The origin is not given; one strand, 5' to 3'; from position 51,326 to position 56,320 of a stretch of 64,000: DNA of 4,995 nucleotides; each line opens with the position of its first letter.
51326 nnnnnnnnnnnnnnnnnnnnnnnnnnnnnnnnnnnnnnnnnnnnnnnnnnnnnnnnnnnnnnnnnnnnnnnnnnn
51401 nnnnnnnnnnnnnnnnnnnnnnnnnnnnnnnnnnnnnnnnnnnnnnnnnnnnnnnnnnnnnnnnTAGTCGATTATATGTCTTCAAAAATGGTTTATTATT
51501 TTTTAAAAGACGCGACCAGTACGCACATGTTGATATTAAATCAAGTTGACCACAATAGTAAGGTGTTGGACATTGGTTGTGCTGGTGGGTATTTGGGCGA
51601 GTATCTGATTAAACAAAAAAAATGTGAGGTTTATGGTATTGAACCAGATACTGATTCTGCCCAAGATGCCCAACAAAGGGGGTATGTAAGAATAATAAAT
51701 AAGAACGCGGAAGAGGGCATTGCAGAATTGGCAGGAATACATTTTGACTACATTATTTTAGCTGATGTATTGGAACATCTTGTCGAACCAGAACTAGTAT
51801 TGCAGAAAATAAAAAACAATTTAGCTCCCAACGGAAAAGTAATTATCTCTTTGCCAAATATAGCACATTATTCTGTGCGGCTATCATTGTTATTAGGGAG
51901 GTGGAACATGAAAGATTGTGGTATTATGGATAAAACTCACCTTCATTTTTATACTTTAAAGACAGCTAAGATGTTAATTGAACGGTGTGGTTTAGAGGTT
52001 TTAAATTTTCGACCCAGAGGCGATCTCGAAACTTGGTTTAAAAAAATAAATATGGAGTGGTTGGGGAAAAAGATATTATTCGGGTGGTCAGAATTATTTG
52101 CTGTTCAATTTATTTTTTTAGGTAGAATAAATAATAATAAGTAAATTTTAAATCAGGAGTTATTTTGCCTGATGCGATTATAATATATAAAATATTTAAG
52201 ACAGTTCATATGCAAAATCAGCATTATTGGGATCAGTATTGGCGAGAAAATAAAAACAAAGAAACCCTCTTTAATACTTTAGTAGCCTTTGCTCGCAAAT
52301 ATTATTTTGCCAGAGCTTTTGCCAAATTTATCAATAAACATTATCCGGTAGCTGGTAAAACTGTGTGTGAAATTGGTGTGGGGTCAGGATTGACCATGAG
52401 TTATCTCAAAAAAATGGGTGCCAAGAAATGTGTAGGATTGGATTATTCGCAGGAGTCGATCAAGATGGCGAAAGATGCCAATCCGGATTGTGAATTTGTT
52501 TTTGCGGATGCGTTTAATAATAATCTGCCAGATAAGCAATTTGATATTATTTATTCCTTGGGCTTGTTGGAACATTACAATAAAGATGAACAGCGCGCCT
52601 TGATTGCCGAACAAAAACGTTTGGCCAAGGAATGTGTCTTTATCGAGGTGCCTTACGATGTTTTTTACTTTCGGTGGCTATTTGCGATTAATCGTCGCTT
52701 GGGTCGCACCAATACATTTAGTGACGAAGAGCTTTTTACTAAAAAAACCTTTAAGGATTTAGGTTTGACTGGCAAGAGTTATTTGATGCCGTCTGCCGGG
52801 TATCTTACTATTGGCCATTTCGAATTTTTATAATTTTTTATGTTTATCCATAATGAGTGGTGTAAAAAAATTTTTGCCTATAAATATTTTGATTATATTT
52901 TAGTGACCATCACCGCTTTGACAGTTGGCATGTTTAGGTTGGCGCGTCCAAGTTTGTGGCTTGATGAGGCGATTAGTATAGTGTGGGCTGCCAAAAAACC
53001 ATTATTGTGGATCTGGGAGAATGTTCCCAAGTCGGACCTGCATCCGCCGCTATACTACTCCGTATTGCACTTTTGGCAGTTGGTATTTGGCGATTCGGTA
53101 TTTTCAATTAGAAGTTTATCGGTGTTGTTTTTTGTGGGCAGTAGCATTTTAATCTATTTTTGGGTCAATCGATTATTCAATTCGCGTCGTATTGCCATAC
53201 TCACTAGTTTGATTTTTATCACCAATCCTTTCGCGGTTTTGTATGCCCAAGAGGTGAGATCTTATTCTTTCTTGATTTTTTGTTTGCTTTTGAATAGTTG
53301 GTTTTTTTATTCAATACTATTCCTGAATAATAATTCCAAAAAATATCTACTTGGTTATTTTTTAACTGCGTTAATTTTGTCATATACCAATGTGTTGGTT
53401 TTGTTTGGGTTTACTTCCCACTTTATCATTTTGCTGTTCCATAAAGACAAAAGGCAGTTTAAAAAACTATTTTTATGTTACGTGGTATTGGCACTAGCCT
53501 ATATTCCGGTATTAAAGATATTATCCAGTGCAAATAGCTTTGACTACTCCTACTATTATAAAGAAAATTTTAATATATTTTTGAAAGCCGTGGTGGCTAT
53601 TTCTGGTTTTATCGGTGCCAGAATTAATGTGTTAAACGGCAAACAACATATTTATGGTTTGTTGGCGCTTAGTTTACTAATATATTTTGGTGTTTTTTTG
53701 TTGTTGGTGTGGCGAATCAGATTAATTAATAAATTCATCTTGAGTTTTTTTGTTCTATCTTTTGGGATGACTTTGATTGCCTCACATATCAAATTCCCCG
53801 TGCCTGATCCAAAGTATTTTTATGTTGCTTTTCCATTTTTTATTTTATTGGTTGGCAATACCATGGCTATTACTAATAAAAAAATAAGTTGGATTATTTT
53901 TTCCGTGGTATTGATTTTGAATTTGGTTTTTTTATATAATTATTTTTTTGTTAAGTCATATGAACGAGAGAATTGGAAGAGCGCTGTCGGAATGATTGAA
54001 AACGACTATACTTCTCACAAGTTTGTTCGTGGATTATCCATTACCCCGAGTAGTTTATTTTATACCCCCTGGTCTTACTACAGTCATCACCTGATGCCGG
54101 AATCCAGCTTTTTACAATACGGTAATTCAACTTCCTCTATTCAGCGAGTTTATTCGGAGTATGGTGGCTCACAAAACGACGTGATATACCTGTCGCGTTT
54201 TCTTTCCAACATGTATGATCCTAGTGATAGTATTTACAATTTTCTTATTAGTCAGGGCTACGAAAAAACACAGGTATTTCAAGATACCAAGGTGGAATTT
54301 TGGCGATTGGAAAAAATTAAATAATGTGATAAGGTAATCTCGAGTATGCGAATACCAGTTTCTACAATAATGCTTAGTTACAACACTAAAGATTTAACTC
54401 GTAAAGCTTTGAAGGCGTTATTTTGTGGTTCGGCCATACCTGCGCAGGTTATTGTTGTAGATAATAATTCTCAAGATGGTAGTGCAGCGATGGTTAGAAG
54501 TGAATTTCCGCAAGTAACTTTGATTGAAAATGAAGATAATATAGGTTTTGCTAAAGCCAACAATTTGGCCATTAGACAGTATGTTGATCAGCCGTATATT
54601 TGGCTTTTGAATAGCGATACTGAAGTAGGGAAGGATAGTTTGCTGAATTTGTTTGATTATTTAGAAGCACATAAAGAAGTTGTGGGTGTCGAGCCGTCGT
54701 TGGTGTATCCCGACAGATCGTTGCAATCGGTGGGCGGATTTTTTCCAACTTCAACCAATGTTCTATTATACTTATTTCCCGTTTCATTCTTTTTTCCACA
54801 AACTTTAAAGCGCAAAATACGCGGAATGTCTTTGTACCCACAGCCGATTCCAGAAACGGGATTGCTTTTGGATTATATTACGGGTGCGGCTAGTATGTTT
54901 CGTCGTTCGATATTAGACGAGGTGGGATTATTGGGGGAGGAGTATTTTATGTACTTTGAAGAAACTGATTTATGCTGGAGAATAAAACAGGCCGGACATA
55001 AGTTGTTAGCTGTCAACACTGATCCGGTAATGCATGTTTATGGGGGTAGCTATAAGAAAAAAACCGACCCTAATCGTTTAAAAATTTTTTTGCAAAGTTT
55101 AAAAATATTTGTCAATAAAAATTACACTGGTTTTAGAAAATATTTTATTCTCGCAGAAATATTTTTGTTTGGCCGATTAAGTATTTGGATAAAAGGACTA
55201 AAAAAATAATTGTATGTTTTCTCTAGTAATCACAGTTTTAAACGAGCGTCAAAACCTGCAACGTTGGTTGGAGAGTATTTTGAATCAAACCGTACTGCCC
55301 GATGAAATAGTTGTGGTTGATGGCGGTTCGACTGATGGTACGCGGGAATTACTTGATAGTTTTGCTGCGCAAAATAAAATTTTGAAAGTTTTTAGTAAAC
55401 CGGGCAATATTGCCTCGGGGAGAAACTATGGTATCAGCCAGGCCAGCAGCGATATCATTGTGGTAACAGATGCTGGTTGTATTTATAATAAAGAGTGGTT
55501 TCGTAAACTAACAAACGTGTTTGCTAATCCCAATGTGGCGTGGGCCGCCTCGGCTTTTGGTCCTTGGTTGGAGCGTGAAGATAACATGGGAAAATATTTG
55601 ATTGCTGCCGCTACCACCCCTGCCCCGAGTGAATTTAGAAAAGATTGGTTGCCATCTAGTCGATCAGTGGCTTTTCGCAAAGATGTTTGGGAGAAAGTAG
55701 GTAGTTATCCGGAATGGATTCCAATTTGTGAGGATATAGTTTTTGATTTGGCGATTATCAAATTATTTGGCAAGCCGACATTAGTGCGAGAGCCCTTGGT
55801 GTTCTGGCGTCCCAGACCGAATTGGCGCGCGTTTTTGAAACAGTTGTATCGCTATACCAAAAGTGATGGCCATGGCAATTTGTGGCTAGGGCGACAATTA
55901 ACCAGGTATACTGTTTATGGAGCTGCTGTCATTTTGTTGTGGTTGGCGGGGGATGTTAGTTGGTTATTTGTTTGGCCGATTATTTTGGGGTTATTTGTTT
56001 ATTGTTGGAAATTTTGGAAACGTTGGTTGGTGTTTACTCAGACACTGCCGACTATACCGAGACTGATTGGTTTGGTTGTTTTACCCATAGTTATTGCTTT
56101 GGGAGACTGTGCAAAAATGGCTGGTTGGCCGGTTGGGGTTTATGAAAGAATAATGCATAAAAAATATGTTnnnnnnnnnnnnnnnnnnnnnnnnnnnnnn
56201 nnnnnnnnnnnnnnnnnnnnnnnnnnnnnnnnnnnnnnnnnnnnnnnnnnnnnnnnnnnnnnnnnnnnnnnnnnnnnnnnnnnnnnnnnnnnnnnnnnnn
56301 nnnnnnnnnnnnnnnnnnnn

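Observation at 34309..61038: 27-kb co-directional glycosylation island with three GT2(DPM1/GtrB-like) + GT-C(PMT/ArnT-like) pairs: candidate lipid-carrier-mediated extracytoplasmic (protein O-) glycosylation system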

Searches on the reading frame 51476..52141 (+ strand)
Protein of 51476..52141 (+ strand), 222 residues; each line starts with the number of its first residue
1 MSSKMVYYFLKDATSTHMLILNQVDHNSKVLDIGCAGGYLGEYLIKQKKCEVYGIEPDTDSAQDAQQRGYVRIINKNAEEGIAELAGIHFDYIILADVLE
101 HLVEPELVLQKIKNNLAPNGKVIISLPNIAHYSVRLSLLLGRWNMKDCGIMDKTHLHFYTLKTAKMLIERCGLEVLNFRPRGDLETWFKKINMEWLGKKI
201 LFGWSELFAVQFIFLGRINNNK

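Call 4: search_protein_families(library=pfam, proteins=[window:51476-52141:+], max_evalue=0.01)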
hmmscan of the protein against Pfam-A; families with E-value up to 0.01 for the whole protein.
window:51476-52141:+ (222 aa): 13 families
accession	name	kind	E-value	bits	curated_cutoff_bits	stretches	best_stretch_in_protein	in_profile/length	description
PF07021.18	MetW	-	1.4e-21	77.4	21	1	17-200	4-189/193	Methionine biosynthesis protein MetW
PF13489.12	Methyltransf_23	-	2.4e-20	73.3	27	1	25-176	21-162/164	Methyltransferase domain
PF13847.12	Methyltransf_31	-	7.8e-14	52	27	1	26-128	3-113/145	Methyltransferase domain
PF08242.18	Methyltransf_12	-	1.3e-13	51.9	30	1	31-121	1-97/98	Methyltransferase domain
PF08241.18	Methyltransf_11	-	1.7e-11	45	21.2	1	31-124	1-95/95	Methyltransferase domain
PF13649.12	Methyltransf_25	-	2.1e-10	41.6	27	1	30-120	1-97/97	Methyltransferase domain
PF05219.18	DREV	-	4.8e-07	29.6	26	1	19-147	82-207/265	DREV methyltransferase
PF12847.13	Methyltransf_18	-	5e-05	23.8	27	1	20-151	8-141/151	Methyltransferase domain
PF08003.17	Methyltransf_9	-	0.0003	20.3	23.8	1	27-125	116-218/315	Protein of unknown function (DUF1698)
PF13679.12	Methyltransf_32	-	0.00046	20.6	27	1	22-69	21-73/143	Methyltransferase domain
PF05175.20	MTS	-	0.0022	18.1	23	1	20-95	25-104/170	Methyltransferase small domain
PF05401.17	NodS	-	0.0066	16.7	24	1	21-123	37-143/201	Nodulation protein S (NodS)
PF01728.25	FtsJ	-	0.0068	16.8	24.1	1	24-78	19-75/181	FtsJ-like methyltransferase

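Call 80: search_protein_families(library=ncbifam, proteins=[window:51476-52141:+], max_evalue=0.000001)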
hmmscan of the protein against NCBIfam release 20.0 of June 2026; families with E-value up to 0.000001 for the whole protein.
window:51476-52141:+ (222 aa): 5 families
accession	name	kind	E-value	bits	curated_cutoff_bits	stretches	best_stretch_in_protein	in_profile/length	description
TIGR02081.1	metW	equivalog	3.1e-23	82.3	189.5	1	19-177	6-164/194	methionine biosynthesis protein MetW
TIGR01983.1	UbiG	equivalog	2.1e-13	50.1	102.95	1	23-141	46-168/228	bifunctional 2-polyprenyl-6-hydroxyphenol methylase/3-demethylubiquinol 3-O-methyltransferase UbiG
NF045667.1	MTase_DVU1556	equivalog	1.1e-10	41.4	155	1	16-125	12-120/213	DVU_1556 family methyltransferase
NF043040.1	corrin_prot_MT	hypoth_equivalog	4.1e-08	32.9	180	1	13-125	27-148/216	corrinoid protein-associated methyltransferase CpaM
NF011650.0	PRK15068.1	equivalog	2.5e-07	29.9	209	1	26-124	122-225/324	tRNA 5-methoxyuridine(34)/uridine 5-oxyacetic acid(34) synthase CmoB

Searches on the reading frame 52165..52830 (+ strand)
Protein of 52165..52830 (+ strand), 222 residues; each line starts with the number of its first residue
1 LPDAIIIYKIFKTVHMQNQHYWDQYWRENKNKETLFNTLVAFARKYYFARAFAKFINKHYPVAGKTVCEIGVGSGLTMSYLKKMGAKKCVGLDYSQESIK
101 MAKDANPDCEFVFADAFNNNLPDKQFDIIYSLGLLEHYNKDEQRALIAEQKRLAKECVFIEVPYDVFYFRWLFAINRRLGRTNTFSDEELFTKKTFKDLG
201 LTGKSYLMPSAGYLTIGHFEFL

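Call 4: search_protein_families(library=pfam, proteins=[window:52165-52830:+], max_evalue=0.01)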
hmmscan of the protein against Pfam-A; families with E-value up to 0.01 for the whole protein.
window:52165-52830:+ (222 aa): 10 families
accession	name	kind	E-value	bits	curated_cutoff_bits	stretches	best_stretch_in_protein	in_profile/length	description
PF13649.12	Methyltransf_25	-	1.8e-15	57.9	27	1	67-155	1-94/97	Methyltransferase domain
PF08241.18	Methyltransf_11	-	4.2e-15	56.6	21.2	1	69-155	2-88/95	Methyltransferase domain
PF08242.18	Methyltransf_12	-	4.6e-08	34.1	30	1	69-155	2-94/98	Methyltransferase domain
PF13489.12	Methyltransf_23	-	5.6e-08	33.1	27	1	49-155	10-109/164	Methyltransferase domain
PF13847.12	Methyltransf_31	-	3.5e-06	27.2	27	1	63-146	3-94/145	Methyltransferase domain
PF02353.26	CMAS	-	0.0017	18.2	27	1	63-152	62-154/273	Mycolic acid cyclopropane synthetase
PF06325.19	PrmA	-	0.0023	17.9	22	1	63-129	161-230/296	Ribosomal protein L11 methyltransferase (PrmA)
PF08003.17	Methyltransf_9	-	0.0063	16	23.8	0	56-139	107-196/315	Protein of unknown function (DUF1698)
PF09573.16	RE_TaqI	-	0.0079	16.1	26.1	0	15-59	49-93/229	TaqI restriction endonuclease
PF07021.18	MetW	-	0.0083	16.2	21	0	63-184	13-132/193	Methionine biosynthesis protein MetW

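Call 80: search_protein_families(library=ncbifam, proteins=[window:52165-52830:+], max_evalue=0.000001)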
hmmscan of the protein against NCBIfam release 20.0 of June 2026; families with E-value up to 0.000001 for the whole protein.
window:52165-52830:+ (222 aa): 9 families
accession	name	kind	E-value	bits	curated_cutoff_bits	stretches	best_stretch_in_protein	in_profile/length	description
TIGR02021.1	BchM-ChlM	equivalog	8e-10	38.5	158.9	1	52-189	44-182/218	magnesium protoporphyrin IX methyltransferase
NF041255.1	mycofact_MftM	equivalog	8.9e-10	38.3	200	1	12-165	99-244/289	mycofactocin oligosaccharide methyltransferase MftM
TIGR02072.1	BioC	equivalog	1.7e-08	34.5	184.95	1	54-131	25-103/244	malonyl-ACP O-methyltransferase BioC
NF045667.1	MTase_DVU1556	equivalog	3.6e-08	33.1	155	1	63-138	22-97/213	DVU_1556 family methyltransferase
TIGR01983.1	UbiG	equivalog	3.7e-08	32.9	102.95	1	26-142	13-133/228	bifunctional 2-polyprenyl-6-hydroxyphenol methylase/3-demethylubiquinol 3-O-methyltransferase UbiG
NF008686.0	PRK11705.1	equivalog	1.1e-07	31.3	400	1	63-155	167-259/383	cyclopropane fatty acyl phospholipid synthase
NF004851.0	PRK06202.1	equivalog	3.5e-07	29.9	243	1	37-160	38-164/237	hypothetical protein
NF002463.0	PRK01683.1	equivalog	5.1e-07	29.5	297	0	65-136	33-104/258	trans-aconitate 2-methyltransferase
NF045825.1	FAmtase_mtf2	equivalog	8e-07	28.5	400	0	62-133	57-131/248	fatty-acid O-methyltransferase Mtf2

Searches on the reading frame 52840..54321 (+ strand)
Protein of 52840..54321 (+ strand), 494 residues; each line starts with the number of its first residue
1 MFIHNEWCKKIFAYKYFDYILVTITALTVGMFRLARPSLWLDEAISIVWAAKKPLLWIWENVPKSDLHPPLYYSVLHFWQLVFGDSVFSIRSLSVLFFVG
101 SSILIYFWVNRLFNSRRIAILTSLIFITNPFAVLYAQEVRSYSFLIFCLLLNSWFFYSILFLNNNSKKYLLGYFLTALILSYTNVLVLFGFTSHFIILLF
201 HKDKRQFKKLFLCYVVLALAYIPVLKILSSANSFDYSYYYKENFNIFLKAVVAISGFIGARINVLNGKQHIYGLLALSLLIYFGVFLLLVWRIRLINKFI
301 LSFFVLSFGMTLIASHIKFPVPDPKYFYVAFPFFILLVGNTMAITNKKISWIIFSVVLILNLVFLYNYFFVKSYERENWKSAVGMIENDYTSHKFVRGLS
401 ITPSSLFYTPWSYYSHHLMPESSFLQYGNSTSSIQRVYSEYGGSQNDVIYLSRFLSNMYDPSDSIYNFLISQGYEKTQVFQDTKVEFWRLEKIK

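Call 5: search_protein_families(library=pfam, proteins=[window:52840-54321:+], max_evalue=0.01)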
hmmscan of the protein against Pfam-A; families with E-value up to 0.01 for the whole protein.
window:52840-54321:+ (494 aa): 1 family
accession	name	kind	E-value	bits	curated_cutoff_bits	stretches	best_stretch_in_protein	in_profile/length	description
PF13231.12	PMT_2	-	3.9e-12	47.1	26.1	1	68-224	2-154/160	Dolichyl-phosphate-mannose-protein mannosyltransferase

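Call 7: search_protein_families(library=ncbifam, proteins=[window:52840-54321:+], max_evalue=0.01)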
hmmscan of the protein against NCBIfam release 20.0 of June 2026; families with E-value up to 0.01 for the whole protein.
window:52840-54321:+ (494 aa): 1 family
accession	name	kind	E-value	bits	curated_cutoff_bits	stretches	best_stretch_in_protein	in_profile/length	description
NF052499.1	MnslTaseMT1671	equivalog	7e-14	51.2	900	1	15-380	25-386/523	mannosyltransferase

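Call 14: search_solved_structures(query=window:52840-54321:+, max_evalue=1)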
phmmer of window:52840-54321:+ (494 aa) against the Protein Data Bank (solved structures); distinct sequences matched with E-value up to 1: 0.

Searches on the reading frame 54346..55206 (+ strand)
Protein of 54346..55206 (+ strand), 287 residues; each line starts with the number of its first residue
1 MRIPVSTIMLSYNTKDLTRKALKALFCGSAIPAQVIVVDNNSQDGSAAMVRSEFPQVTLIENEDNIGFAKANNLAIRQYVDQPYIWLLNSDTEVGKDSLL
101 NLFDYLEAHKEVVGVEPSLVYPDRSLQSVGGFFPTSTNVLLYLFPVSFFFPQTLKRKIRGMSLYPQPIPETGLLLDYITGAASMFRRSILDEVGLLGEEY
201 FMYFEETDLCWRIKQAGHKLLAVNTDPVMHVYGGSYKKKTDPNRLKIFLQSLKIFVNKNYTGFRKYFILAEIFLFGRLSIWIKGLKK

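Call 5: search_protein_families(library=pfam, proteins=[window:54346-55206:+], max_evalue=0.01)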
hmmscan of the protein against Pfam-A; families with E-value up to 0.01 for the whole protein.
window:54346-55206:+ (287 aa): 3 families
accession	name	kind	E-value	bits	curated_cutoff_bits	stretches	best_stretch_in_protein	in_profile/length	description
PF00535.33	Glycos_transf_2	-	3.2e-17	63.4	23.3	1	6-193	1-167/168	Glycosyl transferase family 2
PF13641.12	Glyco_tranf_2_3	-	1e-10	42.5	27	1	9-232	7-213/230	Glycosyltransferase like family 2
PF13506.12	Glyco_transf_21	-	0.0077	16.2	21.7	0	61-108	9-57/174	Glycosyl transferase family 21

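Call 7: search_protein_families(library=ncbifam, proteins=[window:54346-55206:+], max_evalue=0.01)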
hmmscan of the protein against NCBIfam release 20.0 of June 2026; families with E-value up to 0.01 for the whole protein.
window:54346-55206:+ (287 aa): 9 families
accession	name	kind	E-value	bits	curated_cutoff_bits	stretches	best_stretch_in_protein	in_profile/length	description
TIGR01556.1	rhamnosyltran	subfamily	3.2e-13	49.5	200.55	2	33-120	22-113/281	rhamnosyltransferase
TIGR03965.1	mycofact_glyco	equivalog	7.3e-08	31.7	280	1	176-230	227-280/467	mycofactocin biosynthesis glycosyltransferase MftF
TIGR03937.1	PgaC_IcaA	equivalog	3.2e-07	29.7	422.3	1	5-113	47-157/407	poly-beta-1,6-N-acetyl-D-glucosamine synthase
NF041875.1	EPS_EpsD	equivalog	5.2e-06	26.1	370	1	5-115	1-113/325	exopolysaccharide biosynthesis glycosyltransferase EpsD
NF050113.1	gal_furan_GlfT1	equivalog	2.9e-05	23.5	330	1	7-118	3-116/290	galactofuranosyltransferase GlfT1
TIGR04283.1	glyco_like_mftF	equivalog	4.9e-05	23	182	1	8-114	4-105/221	TIGR04283 family arsenosugar biosynthesis glycosyltransferase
NF007482.0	PRK10073.1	equivalog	0.00063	18.8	423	1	5-95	8-99/334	glycosyltransferase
NF047683.1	TeichurnBiosyTuaG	equivalog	0.00097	18.8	400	1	5-109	8-114/252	teichuronic acid biosynthesis protein TuaG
NF038302.1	EPS_HpsE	equivalog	0.0043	16.1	300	1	29-110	30-115/307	hormogonium polysaccharide biosynthesis glycosyltransferase HpsE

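Call 10: search_solved_structures(query=window:54346-55206:+, max_evalue=0.001)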
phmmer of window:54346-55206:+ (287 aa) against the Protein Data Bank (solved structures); distinct sequences matched with E-value up to 0.001: 0.

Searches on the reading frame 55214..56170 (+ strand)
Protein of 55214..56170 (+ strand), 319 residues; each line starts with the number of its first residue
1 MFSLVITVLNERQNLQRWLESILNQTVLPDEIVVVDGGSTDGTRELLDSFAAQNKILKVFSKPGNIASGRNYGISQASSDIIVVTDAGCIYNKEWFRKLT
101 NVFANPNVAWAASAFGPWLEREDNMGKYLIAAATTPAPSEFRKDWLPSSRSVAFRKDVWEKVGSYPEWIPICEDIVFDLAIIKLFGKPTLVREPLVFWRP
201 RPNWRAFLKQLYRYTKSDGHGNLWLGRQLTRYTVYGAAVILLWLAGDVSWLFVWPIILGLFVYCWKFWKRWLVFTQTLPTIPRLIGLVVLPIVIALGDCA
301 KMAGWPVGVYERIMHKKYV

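Call 5: search_protein_families(library=pfam, proteins=[window:55214-56170:+], max_evalue=0.01)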
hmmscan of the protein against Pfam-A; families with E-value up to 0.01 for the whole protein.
window:55214-56170:+ (319 aa): 4 families
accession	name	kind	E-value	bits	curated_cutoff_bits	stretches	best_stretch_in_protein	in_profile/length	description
PF00535.33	Glycos_transf_2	-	7.6e-27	94.7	23.3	1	3-114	1-116/168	Glycosyl transferase family 2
PF13641.12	Glyco_tranf_2_3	-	8.6e-10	39.5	27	1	2-112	3-120/230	Glycosyltransferase like family 2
PF10111.15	Glyco_tranf_2_2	-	2.1e-08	34.4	27.3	1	3-105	1-108/276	Glycosyltransferase like family 2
PF13704.12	Glyco_tranf_2_4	-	0.0016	19.4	27.5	1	10-59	2-45/98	Glycosyl transferase family 2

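Call 7: search_protein_families(library=ncbifam, proteins=[window:55214-56170:+], max_evalue=0.01)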
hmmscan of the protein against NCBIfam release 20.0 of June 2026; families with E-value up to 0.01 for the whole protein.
window:55214-56170:+ (319 aa): 19 families
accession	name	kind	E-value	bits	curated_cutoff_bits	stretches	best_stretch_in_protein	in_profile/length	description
TIGR04283.1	glyco_like_mftF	equivalog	6.6e-18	65.1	182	1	3-194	2-181/221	TIGR04283 family arsenosugar biosynthesis glycosyltransferase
TIGR03965.1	mycofact_glyco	equivalog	8.3e-16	57.9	280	1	3-218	77-300/467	mycofactocin biosynthesis glycosyltransferase MftF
NF041875.1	EPS_EpsD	equivalog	2.8e-13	50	370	1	3-94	2-95/325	exopolysaccharide biosynthesis glycosyltransferase EpsD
NF007482.0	PRK10073.1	equivalog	4e-12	45.8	423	1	2-122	8-128/334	glycosyltransferase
TIGR03937.1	PgaC_IcaA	equivalog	2.4e-10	39.9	422.3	1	2-103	47-150/407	poly-beta-1,6-N-acetyl-D-glucosamine synthase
NF047683.1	TeichurnBiosyTuaG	equivalog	6.3e-09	35.8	400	1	3-131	9-139/252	teichuronic acid biosynthesis protein TuaG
NF041394.1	GtaseAglG_Halo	equivalog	1.2e-08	34.6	440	1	13-165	16-174/304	glucosyl-dolichyl phosphate glucuronosyltransferase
NF038302.1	EPS_HpsE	equivalog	5.7e-08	32.1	300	1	2-161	3-177/307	hormogonium polysaccharide biosynthesis glycosyltransferase HpsE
NF038299.1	EPS_HpsN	equivalog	3.1e-07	29.7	425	1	2-109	3-113/317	hormogonium polysaccharide biosynthesis glycosyltransferase HpsN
NF045692.1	OglycostaseCruG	equivalog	9.8e-06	24.7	600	1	3-59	44-100/386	2'-O-glycosyltransferase CruG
NF053739.1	GlytfEpsEBac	equivalog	3.6e-05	22.9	450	1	3-90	4-94/265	glycosyltransferase EpsE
TIGR04009.1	wcaE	equivalog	3.8e-05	23.1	369.2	1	19-94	23-98/248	colanic acid biosynthesis glycosyltransferase WcaE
NF010496.0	PRK13915.1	equivalog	7.3e-05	22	262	1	3-88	34-126/307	glucosyl-3-phosphoglycerate synthase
NF050050.1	ProtGlycPglI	equivalog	0.0001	21.8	500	1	2-86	4-91/306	GalNAc(5)-diNAcBac-PP-undecaprenol beta-1,3-glucosyltransferase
TIGR04195.1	S_glycosyl_SunS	equivalog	0.00025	20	350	1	6-102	63-154/421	SunS family peptide S-glycosyltransferase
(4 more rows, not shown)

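Call 13: search_solved_structures(query=window:55214-56170:+, max_evalue=0.001)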
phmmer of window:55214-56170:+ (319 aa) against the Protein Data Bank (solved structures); distinct sequences matched with E-value up to 0.001: 12.
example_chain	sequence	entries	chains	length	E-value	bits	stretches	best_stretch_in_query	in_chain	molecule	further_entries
2z87_A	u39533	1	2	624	4.4e-08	35.9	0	3-74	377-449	Chondroitin synthase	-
2z86_A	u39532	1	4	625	4.4e-08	35.9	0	3-74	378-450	Chondroitin synthase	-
6p61_A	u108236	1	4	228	1.1e-07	34.5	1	3-110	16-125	Glycosyltransferase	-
9omj_A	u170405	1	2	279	1.3e-07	34.3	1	4-93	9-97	Glycosyltransferase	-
9omm_A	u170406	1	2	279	1.3e-07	34.3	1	4-93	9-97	Glycosyltransferase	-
9omh_A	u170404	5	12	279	1.3e-07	34.3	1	4-93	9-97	Glycosyltransferase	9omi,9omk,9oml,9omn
22ao_A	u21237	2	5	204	6.9e-07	31.9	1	3-88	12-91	GmaR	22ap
5hea_A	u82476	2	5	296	1.5e-06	30.8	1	2-92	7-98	Putative glycosyltransferase (GalT1)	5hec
5mlz_A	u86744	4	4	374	3.6e-06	29.6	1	3-253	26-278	Dolichol monophosphate mannose synthase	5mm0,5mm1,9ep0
8vh7_A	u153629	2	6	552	1.5e-05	27.6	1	2-106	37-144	Heparosan synthase B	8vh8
8viw_A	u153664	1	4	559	1.5e-05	27.5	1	2-106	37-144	Heparosan synthase B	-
3bcv_A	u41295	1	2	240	1.9e-05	27.2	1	3-102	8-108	Putative glycosyltransferase protein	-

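Call 38: search_protein_families(library=pfam, proteins=[window:55214-56170:+], max_evalue=10)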
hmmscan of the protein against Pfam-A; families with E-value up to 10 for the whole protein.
window:55214-56170:+ (319 aa): 5 families
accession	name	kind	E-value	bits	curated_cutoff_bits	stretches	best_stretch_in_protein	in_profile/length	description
PF00535.33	Glycos_transf_2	-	7.6e-27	94.7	23.3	1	3-114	1-116/168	Glycosyl transferase family 2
PF13641.12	Glyco_tranf_2_3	-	8.6e-10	39.5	27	1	2-112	3-120/230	Glycosyltransferase like family 2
PF10111.15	Glyco_tranf_2_2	-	2.1e-08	34.4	27.3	1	3-105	1-108/276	Glycosyltransferase like family 2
PF13704.12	Glyco_tranf_2_4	-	0.0016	19.4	27.5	1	10-59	2-45/98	Glycosyl transferase family 2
PF13632.12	Glyco_trans_2_3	-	0.051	13.8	27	1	151-259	76-193/198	Glycosyl transferase family group 2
